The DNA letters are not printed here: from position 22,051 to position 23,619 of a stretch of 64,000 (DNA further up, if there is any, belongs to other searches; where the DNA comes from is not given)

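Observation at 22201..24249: Septu-like ATPase + HNH nuclease defence cassette in an AT-rich intergenic pocket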

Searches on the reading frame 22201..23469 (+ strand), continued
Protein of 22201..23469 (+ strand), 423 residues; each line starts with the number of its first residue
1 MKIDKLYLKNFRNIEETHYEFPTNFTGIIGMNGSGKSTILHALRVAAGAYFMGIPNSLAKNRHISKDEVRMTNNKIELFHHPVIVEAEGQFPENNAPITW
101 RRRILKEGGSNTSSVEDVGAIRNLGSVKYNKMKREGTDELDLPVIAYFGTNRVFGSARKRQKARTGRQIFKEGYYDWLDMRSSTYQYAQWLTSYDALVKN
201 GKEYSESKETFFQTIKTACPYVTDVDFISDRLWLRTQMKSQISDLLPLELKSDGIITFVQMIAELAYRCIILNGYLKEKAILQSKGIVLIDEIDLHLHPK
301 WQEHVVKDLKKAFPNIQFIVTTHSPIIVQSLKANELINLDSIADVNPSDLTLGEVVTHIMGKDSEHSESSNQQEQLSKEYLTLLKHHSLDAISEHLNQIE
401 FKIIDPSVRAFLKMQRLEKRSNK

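Call 49: predict_structure(alignment_id=A2)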
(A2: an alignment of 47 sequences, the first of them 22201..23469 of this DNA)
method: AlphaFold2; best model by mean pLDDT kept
length: 423 residues; sequences in the alignment: 47
mean_pLDDT: 90.3   pTM: 0.83
mean pLDDT of the five models: 90.3, 90.2, 90.1, 88.6, 87.2
residues with pLDDT >= 90: 303; 70-90: 96; 50-70: 13; < 50: 11
segments of 3 or more residues with pLDDT < 50: 153-158, 364-367
pLDDT, mean of each block of 10 residues (from residue 1): 98 96 96 85 97 95 94 85 98 94 93 96 97 96 95 48 78 92 88 95 96 97 95 92 94 91 98 97 98 90 94 98 93 93 81 81 56 85 91 91 83 90 68
secondary structure, 60 per line:
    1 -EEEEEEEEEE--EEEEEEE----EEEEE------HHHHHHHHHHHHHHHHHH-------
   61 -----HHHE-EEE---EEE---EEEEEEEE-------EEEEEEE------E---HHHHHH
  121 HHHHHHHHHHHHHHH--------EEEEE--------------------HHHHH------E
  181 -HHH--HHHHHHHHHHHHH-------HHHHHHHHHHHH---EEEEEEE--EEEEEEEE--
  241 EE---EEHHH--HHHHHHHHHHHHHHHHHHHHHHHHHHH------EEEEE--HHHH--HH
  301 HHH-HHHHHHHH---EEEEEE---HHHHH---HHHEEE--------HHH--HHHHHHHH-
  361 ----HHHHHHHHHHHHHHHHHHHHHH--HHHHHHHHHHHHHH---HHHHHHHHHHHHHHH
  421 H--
elements in order: E2-11 E14-20 E25-29 H36-53 E71-73 E77-79 E83-90 E98-104 H115-135 E144-148 H169-173 H187-199 H207-218 E222-228 E231-238 H253-279 E286-290 H293-296 H299-303 H305-312 E316-321 H325-329 E336-338 H352-359 H365-386 H389-402 H406-421

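Call 51: find_encoding_contigs(protein=P0096, flank=5000, max_places=1)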
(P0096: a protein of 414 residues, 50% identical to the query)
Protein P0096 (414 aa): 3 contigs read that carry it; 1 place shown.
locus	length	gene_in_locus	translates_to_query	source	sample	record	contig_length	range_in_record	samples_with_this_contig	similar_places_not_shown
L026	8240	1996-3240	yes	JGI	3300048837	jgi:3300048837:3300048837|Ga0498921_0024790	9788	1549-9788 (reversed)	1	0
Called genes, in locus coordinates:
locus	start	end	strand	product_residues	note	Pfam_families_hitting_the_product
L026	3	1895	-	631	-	?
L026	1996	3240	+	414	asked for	PF02463:SMC_N, PF13175:AAA_15, PF13476:AAA_23, PF13175:AAA_15, PF13304:AAA_21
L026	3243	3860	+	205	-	PF01844:HNH (weak)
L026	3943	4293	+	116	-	PF11535:Calci_bind_CcbP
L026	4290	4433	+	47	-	-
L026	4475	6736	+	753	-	PF16126:DUF4838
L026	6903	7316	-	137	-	PF01844:HNH, PF14279:HNH_5 (weak)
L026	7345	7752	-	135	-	-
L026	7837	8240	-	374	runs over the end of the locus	PF01966:HD, PF13671:AAA_33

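Call 52: find_encoding_contigs(protein=P0169, flank=5000, max_places=1)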
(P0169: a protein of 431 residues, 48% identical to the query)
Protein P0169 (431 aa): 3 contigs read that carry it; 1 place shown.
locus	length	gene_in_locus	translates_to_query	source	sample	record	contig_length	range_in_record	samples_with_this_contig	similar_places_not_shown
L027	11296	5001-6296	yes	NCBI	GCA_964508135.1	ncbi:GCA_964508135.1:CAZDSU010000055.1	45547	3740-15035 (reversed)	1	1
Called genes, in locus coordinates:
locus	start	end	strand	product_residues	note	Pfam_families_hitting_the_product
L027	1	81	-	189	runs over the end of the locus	-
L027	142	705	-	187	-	-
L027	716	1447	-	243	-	-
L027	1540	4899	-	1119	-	PF00930:DPPIV_N (faint), PF26549:Tricorn_N, PF26550:Tricorn_2nd, PF07676:PD40, PF26549:Tricorn_N, PF07676:PD40 (weak), PF01979:Amidohydro_1, PF07969:Amidohydro_3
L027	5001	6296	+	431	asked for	PF02463:SMC_N, PF13175:AAA_15, PF13476:AAA_23, PF13304:AAA_21, PF13175:AAA_15 (weak)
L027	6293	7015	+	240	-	PF01844:HNH (weak)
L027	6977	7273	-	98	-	PF01797:Y1_Tnp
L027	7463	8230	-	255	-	PF00561:Abhydrolase_1, PF12146:Hydrolase_4, PF12697:Abhydrolase_6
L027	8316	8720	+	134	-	-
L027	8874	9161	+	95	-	-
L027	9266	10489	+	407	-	PF07690:MFS_1, PF00083:Sugar_tr, PF12832:MFS_1_like, PF07690:MFS_1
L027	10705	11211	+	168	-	PF12796:Ank_2 (faint), PF00023:Ank (faint), PF13606:Ank_3 (faint)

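Call 53: find_encoding_contigs(protein=P0159, flank=5000, max_places=1)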
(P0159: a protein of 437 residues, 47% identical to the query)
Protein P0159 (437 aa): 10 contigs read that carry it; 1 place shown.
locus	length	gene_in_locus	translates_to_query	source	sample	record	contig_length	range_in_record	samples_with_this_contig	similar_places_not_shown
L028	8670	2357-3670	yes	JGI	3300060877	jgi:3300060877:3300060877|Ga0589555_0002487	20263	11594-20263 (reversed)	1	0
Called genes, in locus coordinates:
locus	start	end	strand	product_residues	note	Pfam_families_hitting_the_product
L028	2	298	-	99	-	?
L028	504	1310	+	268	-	PF13620:CarboxypepD_reg, PF13715:CarbopepD_reg_2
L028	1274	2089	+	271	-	PF13620:CarboxypepD_reg, PF13715:CarbopepD_reg_2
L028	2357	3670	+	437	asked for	PF02463:SMC_N (weak), PF13175:AAA_15, PF13476:AAA_23, PF13304:AAA_21, PF13175:AAA_15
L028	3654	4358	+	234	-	-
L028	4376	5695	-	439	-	PF01546:Peptidase_M20, PF07687:M20_dimer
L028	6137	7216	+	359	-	PF04909:Amidohydro_2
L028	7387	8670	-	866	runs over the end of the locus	PF01925:TauE, PF03600:CitMHS, PF02080:TrkA_C (weak), PF00939:Na_sulph_symp, PF03600:CitMHS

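Call 55: fold_search(model_id=the predicted structure, library=pdb)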
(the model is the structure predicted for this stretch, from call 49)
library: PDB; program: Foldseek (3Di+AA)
matches with E <= 10: 1295; with E <= 0.001: 261
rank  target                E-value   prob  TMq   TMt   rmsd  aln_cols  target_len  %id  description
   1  8eea_D                2.3e-24  1.00  0.76  0.71   5.4       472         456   22  Structure of E.coli Septu (PtuAB) complex (released 2023-12-27)
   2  8ee4_C                3.8e-24  1.00  0.72  0.75   4.9       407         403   26  Structure of PtuA (released 2024-01-03)
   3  8ee4_D                1.1e-23  1.00  0.72  0.77   4.6       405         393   24  Structure of PtuA (released 2024-01-03)
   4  8eea_C                2.2e-23  1.00  0.75  0.72   5.2       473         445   22  Structure of E.coli Septu (PtuAB) complex (released 2023-12-27)
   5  8eea_A                4.7e-23  1.00  0.67  0.75   4.6       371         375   27  Structure of E.coli Septu (PtuAB) complex (released 2023-12-27)
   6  8eea_B                5.2e-23  1.00  0.67  0.76   4.7       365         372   27  Structure of E.coli Septu (PtuAB) complex (released 2023-12-27)
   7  8ee4_E                5.2e-23  1.00  0.70  0.74   5.2       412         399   25  Structure of PtuA (released 2024-01-03)
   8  8sux_C                8.0e-23  1.00  0.67  0.74   4.6       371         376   27  Structure of E. coli PtuA hexamer (released 2024-01-10)
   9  8sux_F                2.0e-22  1.00  0.65  0.74   4.6       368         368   26  Structure of E. coli PtuA hexamer (released 2024-01-10)
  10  8ee4_F                2.6e-22  1.00  0.70  0.74   5.3       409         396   26  Structure of PtuA (released 2024-01-03)
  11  8sux_D                4.7e-22  1.00  0.65  0.75   5.3       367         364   27  Structure of E. coli PtuA hexamer (released 2024-01-10)
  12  9vhl_D                9.5e-22  1.00  0.72  0.72   5.6       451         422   22  cryoEM structure of retron-Eco7 complex (form II) (released 2026-01-07)
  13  9kjx_C                1.3e-21  1.00  0.71  0.58   7.4       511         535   21  Cryo-EM structure of the Retron-Eco7 complex (state 1) (released 2025-11-12)
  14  9nnb_D                1.8e-21  1.00  0.69  0.59   7.2       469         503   21  Cryo-EM structure of the Retron Ec78 complex, PtuA:PtuB:RT (4:2:1) (released 2025-10-08)
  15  9o4a_A                4.3e-21  1.00  0.72  0.66   5.1       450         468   22  Ec83 Retron PtuAB mutant complex (released 2025-07-02)
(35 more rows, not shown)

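Call 58: search_dna_similar(query=window:22201-23469:+, collection=plasmids, mode=protein, max_rows=10)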
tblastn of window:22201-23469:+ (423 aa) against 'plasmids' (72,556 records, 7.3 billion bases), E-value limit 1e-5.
Records with a match: 128; places in all: 130; records where one place covers at least 80% of the query: 18.
Best place of each record, by identity: <60% 128.
By first word of the organism name: Bacillus 23; Rhizobium 21; Klebsiella 7; Acinetobacter 5; Escherichia 5; Ketogulonicigenium 4; Enterobacter 4; Streptomyces 4; Fulvitalea 3; Deinococcus 3; and 37 more.
By predicted mobility (MOB-suite, as given by PLSDB): non-mobilizable 68; conjugative 45; mobilizable 15.
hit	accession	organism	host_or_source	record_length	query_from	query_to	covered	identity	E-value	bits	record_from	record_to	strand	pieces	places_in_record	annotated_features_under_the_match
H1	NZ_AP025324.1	Fulvitalea axinellae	-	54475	1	419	99%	32.2%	3e-49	186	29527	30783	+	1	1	AAA family ATPase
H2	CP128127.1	Bacillus cereus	bacterial isolate,pine forrest soil ...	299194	1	416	98%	30.9%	1e-44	173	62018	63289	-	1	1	AAA family ATPase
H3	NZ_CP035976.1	Bacillus mycoides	cell culture,soil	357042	1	416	98%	30.0%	1e-41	164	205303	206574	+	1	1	AAA family ATPase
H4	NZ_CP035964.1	Bacillus mycoides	cell culture,soil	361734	1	416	98%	30.0%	1e-41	164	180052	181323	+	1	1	AAA family ATPase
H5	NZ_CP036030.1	Bacillus mycoides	cell culture,soil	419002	1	416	98%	30.0%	1e-41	164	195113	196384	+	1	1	AAA family ATPase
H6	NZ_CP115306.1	Bacillus cereus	microbe,Penaeus vannamei pond water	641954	1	361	85%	31.4%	1e-39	158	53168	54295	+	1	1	AAA family ATPase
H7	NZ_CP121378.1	Acinetobacter baumannii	mixed culture,wastewater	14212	1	332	78%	31.3%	4e-38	154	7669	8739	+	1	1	AAA family ATPase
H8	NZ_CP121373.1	Acinetobacter baumannii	mixed culture,wastewater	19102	1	332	78%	31.3%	4e-38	154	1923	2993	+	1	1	AAA family ATPase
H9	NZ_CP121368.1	Acinetobacter baumannii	mixed culture,wastewater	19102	1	332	78%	31.3%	4e-38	154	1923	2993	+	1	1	AAA family ATPase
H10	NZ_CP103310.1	Rhodococcus pyridinivorans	Sediment samples were collected from a ...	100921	2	341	80%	29.8%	2e-30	131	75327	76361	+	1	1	AAA family ATPase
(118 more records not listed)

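Call 59: search_dna_similar(query=window:22201-23469:+, collection=phages, mode=protein, max_rows=10)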
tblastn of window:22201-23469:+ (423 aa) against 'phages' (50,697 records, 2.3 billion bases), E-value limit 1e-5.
Records with a match: 8; places in all: 8; records where one place covers at least 80% of the query: 3.
Best place of each record, by identity: <60% 8.
By first word of the organism name: Bacteriophage 5; Burkholderia 2; Vibrio 1.
By host as written in the record: - 5; Burkholderia pyrrocinia strain LMG 21824 2; Vibrio cyclitrophicus 10N.261.55.B9 1.
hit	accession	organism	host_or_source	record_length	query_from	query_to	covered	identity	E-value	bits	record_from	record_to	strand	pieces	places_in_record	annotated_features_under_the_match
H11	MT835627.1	Bacteriophage sp.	human fecal samples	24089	1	360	85%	31.7%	1e-39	157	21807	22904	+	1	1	record has no annotation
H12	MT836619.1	Bacteriophage sp.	human fecal samples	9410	1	345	82%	29.8%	2e-36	147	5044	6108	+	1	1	record has no annotation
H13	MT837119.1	Bacteriophage sp.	human fecal samples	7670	3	346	81%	29.4%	9e-32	134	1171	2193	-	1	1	record has no annotation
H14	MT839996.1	Bacteriophage sp.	human fecal samples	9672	28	339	74%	26.6%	1e-13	79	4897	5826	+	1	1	record has no annotation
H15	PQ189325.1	Vibrio phage 10N.261.55.B9_PE001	Vibrio cyclitrophicus 10N.261.55.B9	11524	252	336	20%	41.2%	2e-15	84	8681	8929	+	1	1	hypothetical protein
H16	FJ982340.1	Burkholderia phage KS9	Burkholderia pyrrocinia strain LMG 21824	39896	278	337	14%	48.3%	1e-11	72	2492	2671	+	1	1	hypothetical protein gp32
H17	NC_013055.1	Burkholderia phage KS9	Burkholderia pyrrocinia strain LMG 21824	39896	278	337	14%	48.3%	1e-11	72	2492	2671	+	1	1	AAA family ATPase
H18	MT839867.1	Bacteriophage sp.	human fecal samples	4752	277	341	15%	41.4%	4e-7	58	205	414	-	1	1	record has no annotation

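Call 66: search_protein_families(library=padloc, proteins=[L023:7303-7983:+, L027:6293-7012:+, L028:3654-4355:+, L026:3243-3857:+, L025:4046-4729:+], max_evalue=0.00001)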
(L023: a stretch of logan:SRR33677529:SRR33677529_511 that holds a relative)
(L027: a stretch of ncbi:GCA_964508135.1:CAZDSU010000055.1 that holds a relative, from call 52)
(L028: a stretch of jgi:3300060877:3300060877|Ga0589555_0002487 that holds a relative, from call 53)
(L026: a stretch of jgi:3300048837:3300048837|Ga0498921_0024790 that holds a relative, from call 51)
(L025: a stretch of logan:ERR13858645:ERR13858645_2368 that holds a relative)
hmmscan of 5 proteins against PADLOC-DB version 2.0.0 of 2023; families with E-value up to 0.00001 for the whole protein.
L023:7303-7983:+ (227 aa): 31 families (the best 25 are shown)
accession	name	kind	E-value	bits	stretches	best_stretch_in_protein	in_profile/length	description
PDLC00315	PtuB1|PtuB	-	4e-62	208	1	1-224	1-218/227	Unknown function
PDLC00337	PtuB1|PtuB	-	1.2e-15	56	1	25-117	47-139/216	Unknown function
PDLC02924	HNH_I-A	-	4.8e-14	50.8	1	25-138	34-146/198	-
PDLC00348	PtuB1|PtuB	-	2.3e-13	48.1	1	18-137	36-152/198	Unknown function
PDLC00332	PtuB1|PtuB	-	3e-12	44.8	1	26-103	39-125/212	Unknown function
PDLC00324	PtuB1|PtuB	-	8.5e-12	43.3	1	29-137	37-152/209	Unknown function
PDLC00342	PtuB1|PtuB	-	2.9e-11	41.2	1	34-93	47-111/247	Unknown function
PDLC00358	PtuB1|PtuB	-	3.7e-11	41.1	1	35-158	46-174/215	Unknown function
PDLC00336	PtuB1|PtuB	-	5.4e-11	40.6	1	34-136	63-162/250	Unknown function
PDLC00323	PtuB1|PtuB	-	2e-10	38.7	1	24-94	24-93/215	Unknown function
PDLC00331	PtuB1|PtuB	-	2.4e-10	38.4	1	46-97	45-96/222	Unknown function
PDLC00340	PtuB1|PtuB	-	5e-10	37.4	1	37-84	69-113/268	Unknown function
PDLC00345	PtuB1|PtuB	-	6.9e-10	36.8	1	27-86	44-106/223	Unknown function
PDLC00351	PtuB1|PtuB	-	8.1e-10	37.1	1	9-91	28-116/195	Unknown function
PDLC00326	PtuB1|PtuB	-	3.7e-09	34.8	1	26-88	38-100/197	Unknown function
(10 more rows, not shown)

L027:6293-7012:+ (240 aa): 16 families
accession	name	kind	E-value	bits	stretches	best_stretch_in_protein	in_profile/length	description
PDLC00315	PtuB1|PtuB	-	3.6e-62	208.1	1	1-231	1-220/227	Unknown function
PDLC00324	PtuB1|PtuB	-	6.8e-12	43.6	1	33-143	37-152/209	Unknown function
PDLC02924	HNH_I-A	-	1e-11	43.2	1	32-140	37-144/198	-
PDLC00323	PtuB1|PtuB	-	1.2e-10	39.4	1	41-92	37-87/215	Unknown function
PDLC00337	PtuB1|PtuB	-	2.1e-10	38.8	1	36-121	54-132/216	Unknown function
PDLC00340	PtuB1|PtuB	-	3.4e-10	37.9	1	39-88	67-113/268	Unknown function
PDLC00336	PtuB1|PtuB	-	2e-09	35.5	1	40-141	65-163/250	Unknown function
PDLC00331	PtuB1|PtuB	-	7.4e-09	33.5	1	40-95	36-90/222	Unknown function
PDLC00332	PtuB1|PtuB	-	1.2e-08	33.1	1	34-141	44-154/212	Unknown function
PDLC00358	PtuB1|PtuB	-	1.8e-08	32.3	1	33-143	40-155/215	Unknown function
PDLC00321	PtuB1|PtuB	-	2.1e-08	32.2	1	37-89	38-89/223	Unknown function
PDLC00342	PtuB1|PtuB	-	7.2e-08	30.1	1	40-115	49-129/247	Unknown function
PDLC00345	PtuB1|PtuB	-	3.8e-07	27.9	1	39-141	52-164/223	Unknown function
PDLC00348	PtuB1|PtuB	-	4.7e-07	27.5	1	32-88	46-105/198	Unknown function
PDLC00326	PtuB1|PtuB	-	8.8e-07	27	1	32-140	40-152/197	Unknown function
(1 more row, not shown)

L028:3654-4355:+ (234 aa): 20 families
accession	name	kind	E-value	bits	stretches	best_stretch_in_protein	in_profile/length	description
PDLC00315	PtuB1|PtuB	-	1.1e-56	190.2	1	1-228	1-220/227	Unknown function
PDLC02924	HNH_I-A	-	1.8e-12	45.7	1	7-171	21-174/198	-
PDLC00337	PtuB1|PtuB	-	2.1e-12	45.3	1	25-140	45-153/216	Unknown function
PDLC00324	PtuB1|PtuB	-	9e-12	43.2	1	22-198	21-205/209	Unknown function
PDLC00323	PtuB1|PtuB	-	3.5e-11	41.2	1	27-84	25-82/215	Unknown function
PDLC00336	PtuB1|PtuB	-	2.1e-10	38.7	1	8-140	33-162/250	Unknown function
PDLC00340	PtuB1|PtuB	-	3.6e-10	37.9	1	13-84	44-112/268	Unknown function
PDLC00351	PtuB1|PtuB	-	7.2e-10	37.3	1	24-142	44-163/195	Unknown function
PDLC00332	PtuB1|PtuB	-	1.7e-09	35.8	1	21-143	22-156/212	Unknown function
PDLC00358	PtuB1|PtuB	-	3e-09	34.9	1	9-144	25-156/215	Unknown function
PDLC00334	PtuB1|PtuB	-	3.6e-09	34.8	1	5-172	20-185/222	Unknown function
PDLC00342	PtuB1|PtuB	-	1.3e-08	32.6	1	25-84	36-98/247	Unknown function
PDLC00326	PtuB1|PtuB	-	2.8e-08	31.9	1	9-141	25-153/197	Unknown function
PDLC00314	PtuB1|PtuB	-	4.6e-07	28.1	1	25-110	35-115/156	Unknown function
PDLC00321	PtuB1|PtuB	-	6.1e-07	27.4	1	19-83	22-86/223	Unknown function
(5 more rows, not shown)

L026:3243-3857:+ (205 aa): 20 families
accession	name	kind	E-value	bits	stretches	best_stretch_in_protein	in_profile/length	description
PDLC00315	PtuB1|PtuB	-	2e-36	123.9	1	1-187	1-173/227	Unknown function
PDLC00337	PtuB1|PtuB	-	3e-11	41.6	1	24-144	46-152/216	Unknown function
PDLC00351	PtuB1|PtuB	-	4.6e-11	41.2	1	21-148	43-164/195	Unknown function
PDLC02924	HNH_I-A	-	5.5e-11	40.8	1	25-145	34-144/198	-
PDLC00324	PtuB1|PtuB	-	7.8e-11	40.1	1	26-162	34-166/209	Unknown function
PDLC00345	PtuB1|PtuB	-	5.5e-10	37.1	1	26-143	43-161/223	Unknown function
PDLC00332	PtuB1|PtuB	-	4.1e-09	34.6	1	25-145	38-153/212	Unknown function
PDLC00358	PtuB1|PtuB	-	9.3e-09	33.3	1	28-187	39-195/215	Unknown function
PDLC00342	PtuB1|PtuB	-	1.6e-08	32.3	1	26-91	39-103/247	Unknown function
PDLC00326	PtuB1|PtuB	-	2.6e-08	32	1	23-147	35-154/197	Unknown function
PDLC00348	PtuB1|PtuB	-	2.7e-08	31.6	1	23-162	41-167/198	Unknown function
PDLC00335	PtuB1|PtuB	-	8.8e-08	29.9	1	30-93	44-107/214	Unknown function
PDLC00322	PtuB1|PtuB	-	9.1e-08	30.2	1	21-88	31-98/215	Unknown function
PDLC00349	PtuB1|PtuB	-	1.5e-07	29.7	0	20-77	35-99/260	Unknown function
PDLC00325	PtuB1|PtuB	-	5.3e-07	27.5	1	35-144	52-163/213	Unknown function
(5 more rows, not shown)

L025:4046-4729:+ (228 aa): 31 families (the best 25 are shown)
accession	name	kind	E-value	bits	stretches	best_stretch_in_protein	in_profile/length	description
PDLC00315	PtuB1|PtuB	-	1.3e-53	180.1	1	5-220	17-219/227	Unknown function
PDLC00337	PtuB1|PtuB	-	1.2e-15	55.9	1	6-134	44-158/216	Unknown function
PDLC00342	PtuB1|PtuB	-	4.4e-13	47.2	1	13-67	42-99/247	Unknown function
PDLC00325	PtuB1|PtuB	-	3.9e-12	44.2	1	10-134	43-169/213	Unknown function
PDLC02924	HNH_I-A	-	4.6e-12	44.4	1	12-153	37-164/198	-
PDLC00340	PtuB1|PtuB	-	7.5e-12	43.4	1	20-68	68-114/268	Unknown function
PDLC00324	PtuB1|PtuB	-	1e-11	43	1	9-195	33-207/209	Unknown function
PDLC00345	PtuB1|PtuB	-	1.2e-11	42.6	1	11-136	44-171/223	Unknown function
PDLC00335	PtuB1|PtuB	-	5e-11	40.5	1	9-131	39-167/214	Unknown function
PDLC00339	PtuB1|PtuB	-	9e-11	40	1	49-135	110-198/261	Unknown function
PDLC00331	PtuB1|PtuB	-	1.2e-09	36.1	1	21-68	37-84/222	Unknown function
PDLC00292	PtuA1|PtuA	-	2.1e-09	34.3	1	8-142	48-196/726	AAA ATPase domain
PDLC00317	PtuB1|PtuB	-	4.1e-09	34.7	1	19-194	60-213/244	Unknown function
PDLC00336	PtuB1|PtuB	-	4.5e-09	34.3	1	6-129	51-162/250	Unknown function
PDLC00321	PtuB1|PtuB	-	4.6e-09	34.4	1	20-68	41-89/223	Unknown function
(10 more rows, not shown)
